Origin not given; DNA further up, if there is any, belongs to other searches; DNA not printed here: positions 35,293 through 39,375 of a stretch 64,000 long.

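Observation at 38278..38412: GH57 enzyme carries a C-terminal-anchor-like motif (PGF + TM + RRR) in the middle of the ORF, directly followed by a signal-peptide-like helix and a second extracellular module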

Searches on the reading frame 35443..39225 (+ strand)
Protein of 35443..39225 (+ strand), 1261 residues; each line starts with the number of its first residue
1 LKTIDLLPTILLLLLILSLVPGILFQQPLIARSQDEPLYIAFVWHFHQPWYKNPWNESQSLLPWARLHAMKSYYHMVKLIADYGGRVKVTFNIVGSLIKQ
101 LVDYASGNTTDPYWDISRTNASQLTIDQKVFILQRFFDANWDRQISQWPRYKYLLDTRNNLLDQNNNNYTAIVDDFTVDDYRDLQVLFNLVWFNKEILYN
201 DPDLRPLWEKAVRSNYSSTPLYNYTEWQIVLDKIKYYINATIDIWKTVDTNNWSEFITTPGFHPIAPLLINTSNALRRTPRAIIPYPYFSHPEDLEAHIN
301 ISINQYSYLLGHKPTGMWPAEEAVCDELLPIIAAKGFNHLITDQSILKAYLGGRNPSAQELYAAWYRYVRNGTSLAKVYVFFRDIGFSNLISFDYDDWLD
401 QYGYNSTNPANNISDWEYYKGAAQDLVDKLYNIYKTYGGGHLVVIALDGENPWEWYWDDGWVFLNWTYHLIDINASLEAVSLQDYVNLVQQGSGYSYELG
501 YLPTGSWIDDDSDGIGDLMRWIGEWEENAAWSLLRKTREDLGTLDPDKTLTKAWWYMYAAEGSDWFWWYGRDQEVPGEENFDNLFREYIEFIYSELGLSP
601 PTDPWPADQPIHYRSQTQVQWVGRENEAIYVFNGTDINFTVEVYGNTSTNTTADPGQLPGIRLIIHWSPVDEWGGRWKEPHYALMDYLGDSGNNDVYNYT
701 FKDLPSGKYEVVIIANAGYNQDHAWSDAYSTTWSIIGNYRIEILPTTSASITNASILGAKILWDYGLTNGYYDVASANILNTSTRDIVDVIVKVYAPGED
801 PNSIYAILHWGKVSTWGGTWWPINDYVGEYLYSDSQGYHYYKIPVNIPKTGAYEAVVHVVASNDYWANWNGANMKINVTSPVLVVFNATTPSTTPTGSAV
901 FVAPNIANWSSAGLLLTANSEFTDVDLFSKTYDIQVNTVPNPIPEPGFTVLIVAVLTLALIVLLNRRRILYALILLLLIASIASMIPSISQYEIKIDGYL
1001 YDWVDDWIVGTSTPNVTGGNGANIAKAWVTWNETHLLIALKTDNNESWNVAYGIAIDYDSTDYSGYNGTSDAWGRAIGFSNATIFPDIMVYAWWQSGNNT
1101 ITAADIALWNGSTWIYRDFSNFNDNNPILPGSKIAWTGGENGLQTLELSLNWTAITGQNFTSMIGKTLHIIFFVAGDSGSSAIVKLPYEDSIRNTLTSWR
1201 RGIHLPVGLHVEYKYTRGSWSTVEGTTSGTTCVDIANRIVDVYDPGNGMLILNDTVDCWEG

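Call 3: search_protein_families(library=pfam, proteins=[window:35443-39225:+], max_evalue=1)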
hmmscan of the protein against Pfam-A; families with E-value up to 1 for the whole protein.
window:35443-39225:+ (1261 aa): 1 family
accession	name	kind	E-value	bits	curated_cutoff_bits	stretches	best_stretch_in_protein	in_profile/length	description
PF03065.20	Glyco_hydro_57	-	1.4e-37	130.1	21.2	1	41-490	1-283/291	Glycosyl hydrolase family 57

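Call 4: search_protein_families(library=ncbifam, proteins=[window:35443-39225:+], max_evalue=1)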
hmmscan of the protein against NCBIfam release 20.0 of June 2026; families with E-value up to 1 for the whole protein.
window:35443-39225:+ (1261 aa): 0 families

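Call 5: find_homologous_proteins(query=window:35443-39225:+, max_evalue=0.00001)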
Query window:35443-39225:+ (1261 aa): 540 proteins with E <= 0.00001 among 7406 candidates; the best 120 are listed.
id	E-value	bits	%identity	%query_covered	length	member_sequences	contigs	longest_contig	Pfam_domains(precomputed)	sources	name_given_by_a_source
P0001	0.0e+0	2943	99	100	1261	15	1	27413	PF03065.21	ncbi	-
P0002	0.0e+0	1927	66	99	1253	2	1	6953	PF03065.21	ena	-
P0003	0.0e+0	1905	65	100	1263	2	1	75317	PF03065.21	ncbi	-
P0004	0.0e+0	1904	66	98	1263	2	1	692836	PF03065.21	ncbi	-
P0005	0.0e+0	1896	65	98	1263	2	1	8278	PF03065.21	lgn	-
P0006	4.3e-152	526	41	58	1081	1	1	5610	PF03065.21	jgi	-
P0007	8.3e-148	512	41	60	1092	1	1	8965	PF03065.21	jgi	-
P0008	1.6e-143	498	38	64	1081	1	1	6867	PF03065.21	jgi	-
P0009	1.4e-127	445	37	66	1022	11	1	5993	PF03065.21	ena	-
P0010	1.0e-126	442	37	57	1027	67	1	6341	PF03065.21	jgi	-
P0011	5.0e-125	437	36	65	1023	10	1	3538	PF03065.21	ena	-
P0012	7.4e-125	436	38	57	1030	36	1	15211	PF03065.21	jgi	-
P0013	1.5e-103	366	35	49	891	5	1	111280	PF09985.15,PF03065.21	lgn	-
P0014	7.3e-103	363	37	46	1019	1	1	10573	PF09985.15,PF03065.21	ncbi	ncbi:MAG: glucodextranase DOMON-like domain-containing protein [Betaproteobacteria bacterium]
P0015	1.2e-102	363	38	46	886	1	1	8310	PF09985.15,PF03065.21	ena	-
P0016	6.3e-101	357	35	59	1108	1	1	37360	PF03065.21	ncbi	-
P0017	2.5e-100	355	36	47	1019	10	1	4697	PF09985.15,PF03065.21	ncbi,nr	ncbi:MAG: glucodextranase DOMON-like domain-containing protein [Bacillota bacterium]|nr:glucodextran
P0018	2.3e-99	352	35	47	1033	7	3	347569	PF09985.15,PF03065.21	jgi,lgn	-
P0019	1.4e-97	346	34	47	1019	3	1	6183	PF09985.15,PF03065.21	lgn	-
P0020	1.1e-96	343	37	45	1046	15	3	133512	PF09985.15,PF03065.21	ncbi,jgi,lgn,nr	ncbi:MAG: glucodextranase DOMON-like domain-containing protein [Limnochordales bacterium]|nr:glycosi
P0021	2.2e-96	342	36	46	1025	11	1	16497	PF09985.15,PF03065.21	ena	-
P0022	6.6e-96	340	35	46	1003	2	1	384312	PF09985.15,PF03065.21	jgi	jgi:alpha-amylase/alpha-mannosidase (GH57 family)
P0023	1.1e-94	336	36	46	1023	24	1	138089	PF09985.15,PF03065.21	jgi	jgi:alpha-amylase/alpha-mannosidase (GH57 family)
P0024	1.4e-94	336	36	45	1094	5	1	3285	PF09985.15,PF03065.21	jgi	-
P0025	4.9e-94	334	37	44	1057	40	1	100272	PF09985.15,PF03065.21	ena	-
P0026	3.8e-93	331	37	45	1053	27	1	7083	PF09985.15,PF03065.21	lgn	-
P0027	4.9e-93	331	35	47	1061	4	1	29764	PF09985.15,PF03065.21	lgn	-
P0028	5.3e-93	331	37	44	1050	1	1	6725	PF09985.15,PF03065.21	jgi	-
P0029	1.8e-92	329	35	47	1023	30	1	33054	PF09985.15,PF03065.21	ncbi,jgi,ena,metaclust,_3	jgi:alpha-amylase/alpha-mannosidase (GH57 family)|metaclust:\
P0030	2.6e-92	328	37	45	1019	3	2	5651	PF09985.15,PF03065.21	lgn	-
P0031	2.9e-92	328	36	45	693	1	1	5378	PF03065.21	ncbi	-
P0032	3.0e-92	328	37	45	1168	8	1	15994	PF09985.15,PF03065.21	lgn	-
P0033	5.2e-92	327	35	47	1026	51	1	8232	PF09985.15,PF03065.21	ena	-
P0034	6.6e-92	327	34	48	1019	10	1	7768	PF09985.15,PF03065.21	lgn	-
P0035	2.5e-91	325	35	47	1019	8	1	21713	PF09985.15,PF03065.21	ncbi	-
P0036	2.7e-91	325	36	45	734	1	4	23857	PF03065.21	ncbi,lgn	-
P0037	8.8e-91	323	36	45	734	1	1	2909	PF03065.21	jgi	jgi:alpha-amylase/alpha-mannosidase (GH57 family)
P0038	1.1e-90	323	36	46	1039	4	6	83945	PF09985.15,PF03065.21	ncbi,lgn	-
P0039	1.4e-90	323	35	45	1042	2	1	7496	PF09985.15,PF03065.21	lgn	-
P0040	1.5e-90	323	36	45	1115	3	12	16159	PF09985.15,PF03065.21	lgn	-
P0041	1.5e-90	323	36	46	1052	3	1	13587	PF09985.15,PF03065.21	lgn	-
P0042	1.7e-90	322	36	45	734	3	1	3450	PF03065.21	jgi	jgi:alpha-amylase/alpha-mannosidase (GH57 family)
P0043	2.6e-90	322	36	45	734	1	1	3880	PF03065.21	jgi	jgi:alpha-amylase/alpha-mannosidase (GH57 family)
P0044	5.4e-90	321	37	47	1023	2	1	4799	PF09985.15,PF03065.21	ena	-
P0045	1.1e-89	320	37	45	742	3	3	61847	PF03065.21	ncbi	-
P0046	5.6e-89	317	37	45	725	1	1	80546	PF03065.21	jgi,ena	-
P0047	1.1e-88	316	35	45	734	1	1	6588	PF03065.21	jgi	jgi:alpha-amylase/alpha-mannosidase (GH57 family)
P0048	1.2e-88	316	35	46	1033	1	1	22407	PF09985.15,PF03065.21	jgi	-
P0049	2.0e-88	316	35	45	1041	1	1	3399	PF09985.15,PF03065.21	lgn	-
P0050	8.7e-88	313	36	45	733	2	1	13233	PF03065.21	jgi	jgi:alpha-amylase/alpha-mannosidase (GH57 family)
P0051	1.3e-87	313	34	47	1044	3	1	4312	PF09985.15,PF03065.21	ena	-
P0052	1.5e-87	313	35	45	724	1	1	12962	PF03065.21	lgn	-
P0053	1.6e-87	312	35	45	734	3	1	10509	PF03065.21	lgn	-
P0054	1.7e-87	312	35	45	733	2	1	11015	PF03065.21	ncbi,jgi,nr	ncbi:MAG: glycoside hydrolase family 57 protein [Elusimicrobiota bacterium]|nr:glycoside hydrolase f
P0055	1.7e-87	312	36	48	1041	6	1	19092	PF09985.15,PF03065.21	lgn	-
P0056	2.6e-87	312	35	45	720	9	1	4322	PF03065.21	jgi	-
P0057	3.4e-87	311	34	46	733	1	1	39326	PF03065.21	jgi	-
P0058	3.5e-87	311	36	45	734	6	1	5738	PF03065.21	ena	-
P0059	1.6e-86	309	35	45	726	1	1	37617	PF03065.21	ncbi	ncbi:MAG: glycoside hydrolase family 57 protein [bacterium]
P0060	2.3e-86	309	35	45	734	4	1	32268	PF03065.21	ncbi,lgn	-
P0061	2.6e-86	308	34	45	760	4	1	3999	PF22681.3,PF03065.21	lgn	-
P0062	3.2e-86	308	35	45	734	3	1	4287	PF03065.21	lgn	-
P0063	5.2e-86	307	35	45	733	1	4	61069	PF03065.21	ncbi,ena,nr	ncbi:MAG: glycoside hydrolase family 57 protein [Nitrospiraceae bacterium]|nr:glycoside hydrolase fa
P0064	5.9e-86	307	34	46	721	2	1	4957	PF03065.21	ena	-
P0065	6.4e-86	307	34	46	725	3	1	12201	PF03065.21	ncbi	-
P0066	6.6e-86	307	35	44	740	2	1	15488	PF03065.21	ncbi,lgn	-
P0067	9.2e-86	307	35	46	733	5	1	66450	PF03065.21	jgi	-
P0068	1.3e-85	306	35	45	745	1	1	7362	PF03065.21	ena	-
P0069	1.4e-85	306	35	45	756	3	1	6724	PF03065.21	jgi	-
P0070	1.9e-85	306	37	45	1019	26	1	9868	PF09985.15,PF03065.21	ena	-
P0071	2.5e-85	305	37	46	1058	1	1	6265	PF09985.15,PF03065.21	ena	-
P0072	2.6e-85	305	36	45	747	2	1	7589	PF03065.21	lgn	-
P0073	2.7e-85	305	35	45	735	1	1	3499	PF03065.21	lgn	-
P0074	5.0e-85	304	36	46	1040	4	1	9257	PF09985.15,PF03065.21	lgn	-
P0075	6.1e-85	304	35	45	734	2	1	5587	PF03065.21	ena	-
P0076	6.4e-85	304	36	45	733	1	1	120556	PF03065.21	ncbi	ncbi:MAG: glycoside hydrolase family 57 protein [bacterium]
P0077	9.1e-85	303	35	45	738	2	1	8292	PF03065.21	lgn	-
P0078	1.4e-84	303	35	45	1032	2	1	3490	PF09985.15,PF03065.21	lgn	-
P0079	1.9e-84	302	33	45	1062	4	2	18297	PF09985.15,PF03065.21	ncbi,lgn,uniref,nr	ncbi:hypothetical protein HRbin22_02074 [Candidatus Thermoflexus japonica]|uniref:Alpha-amylase/alph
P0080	2.5e-84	302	35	45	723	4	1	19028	PF03065.21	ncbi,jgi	ncbi:MAG: glycoside hydrolase family 57 protein [Candidatus Omnitrophota bacterium]|jgi:alpha-amylas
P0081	4.4e-84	301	36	47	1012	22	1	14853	PF09985.15,PF03065.21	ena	-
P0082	5.5e-84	301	35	45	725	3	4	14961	PF03065.21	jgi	jgi:alpha-amylase/alpha-mannosidase (GH57 family)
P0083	8.4e-84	300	36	45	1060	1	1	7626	PF09985.15,PF03065.21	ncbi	-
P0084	1.1e-83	300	34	46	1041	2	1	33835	PF09985.15,PF03065.21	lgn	-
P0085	1.1e-83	300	35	45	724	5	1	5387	PF03065.21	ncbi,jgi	ncbi:MAG: glycoside hydrolase family 57 protein [Candidatus Omnitrophota bacterium]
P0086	1.2e-83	300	36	45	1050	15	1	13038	PF09985.15,PF03065.21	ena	-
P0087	1.4e-83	299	35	46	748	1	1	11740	PF03065.21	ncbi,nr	ncbi:MAG: hypothetical protein HY878_05470 [Deltaproteobacteria bacterium]|nr:hypothetical protein [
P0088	1.9e-83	299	35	45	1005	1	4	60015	PF09985.15,PF03065.21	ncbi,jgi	jgi:alpha-amylase/alpha-mannosidase (GH57 family)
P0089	2.3e-83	299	36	46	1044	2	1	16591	PF09985.15,PF03065.21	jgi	jgi:alpha-amylase/alpha-mannosidase (GH57 family)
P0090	3.2e-83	298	37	45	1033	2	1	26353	PF09985.15,PF03065.21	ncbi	-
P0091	3.2e-83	298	34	45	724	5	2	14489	PF03065.21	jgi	jgi:alpha-amylase/alpha-mannosidase (GH57 family)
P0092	3.5e-83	298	34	45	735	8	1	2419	PF03065.21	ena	-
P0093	6.7e-83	297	34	46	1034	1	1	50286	PF09985.15,PF03065.21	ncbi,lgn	-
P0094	7.9e-83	297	35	46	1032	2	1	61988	PF09985.15,PF03065.21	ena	-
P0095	1.3e-82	296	36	48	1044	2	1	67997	PF09985.15,PF03065.21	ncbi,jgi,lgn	-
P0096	1.5e-82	296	35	45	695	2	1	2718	PF03065.21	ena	-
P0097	1.6e-82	296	34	46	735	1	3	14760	PF03065.21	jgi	-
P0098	1.6e-82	296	34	45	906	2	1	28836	PF09985.15,PF03065.21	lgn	-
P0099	1.8e-82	296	35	45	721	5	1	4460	PF03065.21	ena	-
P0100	2.0e-82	296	35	47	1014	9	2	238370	PF09985.15,PF03065.21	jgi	jgi:alpha-amylase/alpha-mannosidase (GH57 family)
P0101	3.1e-82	295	34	46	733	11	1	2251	PF03065.21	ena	-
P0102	4.1e-82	295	35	45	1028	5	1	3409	PF09985.15,PF03065.21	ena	-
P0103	4.4e-82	294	33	46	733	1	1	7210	PF03065.21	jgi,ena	-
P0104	4.8e-82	294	33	45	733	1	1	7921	PF03065.21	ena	-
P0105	8.3e-82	294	34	44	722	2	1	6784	PF03065.21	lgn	-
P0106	9.1e-82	293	34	45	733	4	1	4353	PF03065.21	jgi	-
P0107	1.6e-81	293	34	45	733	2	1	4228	PF03065.21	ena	-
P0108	1.9e-81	292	35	45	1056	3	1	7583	PF09985.15,PF03065.21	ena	-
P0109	2.2e-81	292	34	45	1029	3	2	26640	PF09985.15,PF03065.21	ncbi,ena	-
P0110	2.7e-81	292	35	48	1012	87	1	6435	PF09985.15,PF03065.21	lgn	-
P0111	3.0e-81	292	37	45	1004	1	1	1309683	PF09985.15,PF03065.21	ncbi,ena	-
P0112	3.4e-81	292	34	48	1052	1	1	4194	PF09985.15,PF03065.21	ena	-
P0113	3.9e-81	291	34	48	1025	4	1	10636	PF09985.15,PF03065.21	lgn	-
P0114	6.2e-81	291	36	45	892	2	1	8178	PF09985.15,PF03065.21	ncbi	ncbi:MAG: glucodextranase DOMON-like domain-containing protein, partial [Anaerolineae bacterium]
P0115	7.7e-81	290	36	45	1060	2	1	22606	PF09985.15,PF03065.21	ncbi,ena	-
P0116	7.8e-81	290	35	46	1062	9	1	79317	PF09985.15,PF03065.21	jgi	-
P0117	8.7e-81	290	35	47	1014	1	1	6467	PF09985.15,PF03065.21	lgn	-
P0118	9.3e-81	290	34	45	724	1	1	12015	PF03065.21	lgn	-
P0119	1.1e-80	290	34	46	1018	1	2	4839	PF09985.15,PF03065.21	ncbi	ncbi:MAG: glucodextranase DOMON-like domain-containing protein [Spirochaetia bacterium]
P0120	1.5e-80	289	33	46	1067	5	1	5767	PF09985.15,PF03065.21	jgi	jgi:alpha-amylase/alpha-mannosidase (GH57 family)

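Call 15: find_related_loci(query=window:35443-39225:+, collection=genome_contigs, flank=6000)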
Query window:35443-39225:+ (1261 aa) in genome_contigs; peptide patterns used: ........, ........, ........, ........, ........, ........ (x = any residue, [..] = any of these).
45 stretches matched a pattern; 41 encode a relative of the query (tblastn E <= 1e-3); 41 distinct loci.
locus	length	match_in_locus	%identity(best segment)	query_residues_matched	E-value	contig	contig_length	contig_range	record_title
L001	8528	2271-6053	96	1-1261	0e+0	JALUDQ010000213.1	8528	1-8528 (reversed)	MAG: Desulfurococcales archaeon isolate S143_maxbin2_scaf2bin.293_VB S143_NODE_6462_length_8528_cov_5.426497, whole geno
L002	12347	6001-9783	95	1-1261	0e+0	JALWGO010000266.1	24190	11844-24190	MAG: Thermoprotei archaeon isolate T11_metabat2_scaf2bin.179 T11_NODE_629_length_24190_cov_3.698126, whole genome shotgu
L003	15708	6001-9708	65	29-1261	0e+0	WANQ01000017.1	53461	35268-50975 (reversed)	MAG: Pyrodictiaceae archaeon isolate S141_63_esom k151_184364, whole genome shotgun sequence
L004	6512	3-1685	80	637-1261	0e+0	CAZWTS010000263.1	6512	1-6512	MAG TPA_asm: uncultured Desulfurococcales archaeon isolate binchicken_co219_299 genome assembly, contig: k141_124989, wh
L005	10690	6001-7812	31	3-601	1e-67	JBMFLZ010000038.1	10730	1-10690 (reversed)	MAG: Sulfolobales archaeon isolate KM4337-08 NODE_38_length_10730_cov_17.538252, whole genome shotgun sequence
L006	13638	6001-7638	31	37-614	2e-63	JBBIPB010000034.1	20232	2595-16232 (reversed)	MAG: Acidobacteriota bacterium isolate QH2S170213_bin_293 NODE_3046_length_20232_cov_9.714130, whole genome shotgun sequ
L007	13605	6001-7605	29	37-604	7e-62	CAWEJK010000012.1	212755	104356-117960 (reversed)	MAG: Thermoanaerobaculia bacterium isolate MFD05942.bin.2.207 genome assembly, contig: contig_75984, whole genome shotgu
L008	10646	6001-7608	30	37-604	3e-62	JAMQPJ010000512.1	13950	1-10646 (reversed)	MAG: Thermoanaerobaculia bacterium isolate CH5 k141_561018, whole genome shotgun sequence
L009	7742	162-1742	30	37-602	4e-62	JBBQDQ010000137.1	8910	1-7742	MAG: Thermoanaerobaculia bacterium isolate Co_metawrap_1157 Cmw_1157_k141_1991838_length_8910_cov_11.0000, whole genome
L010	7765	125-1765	29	25-603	5e-62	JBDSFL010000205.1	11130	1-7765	MAG: Thermoanaerobaculia bacterium isolate cluster1_bin.227 k127_8982887, whole genome shotgun sequence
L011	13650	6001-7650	29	33-614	1e-61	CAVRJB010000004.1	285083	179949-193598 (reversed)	MAG: uncultured Acidobacteriota bacterium isolate MFD05942.bin.2.349 genome assembly, contig: contig_1525, whole genome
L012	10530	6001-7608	29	37-604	2e-61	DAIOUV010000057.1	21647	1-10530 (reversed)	MAG TPA_asm: Acidobacteriota bacterium isolate CTOTU10854 NODE_425_length_21647_cov_13.917330, whole genome shotgun sequ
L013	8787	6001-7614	30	37-612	3e-61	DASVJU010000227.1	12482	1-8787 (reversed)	MAG TPA_asm: Thermoanaerobaculia bacterium isolate SMAG_U3027 k141_766575, whole genome shotgun sequence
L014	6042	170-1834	30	26-604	5e-61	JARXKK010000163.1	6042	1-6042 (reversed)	MAG: Acidobacteriota bacterium isolate bin03 NODE_4217_length_6042_cov_18.313680, whole genome shotgun sequence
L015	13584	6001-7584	31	37-604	8e-61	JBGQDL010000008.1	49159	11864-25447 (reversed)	MAG: Thermoanaerobaculia bacterium isolate OBJ2_061818_110_17 k141_100098_length_49159_cov_44.9478, whole genome shotgun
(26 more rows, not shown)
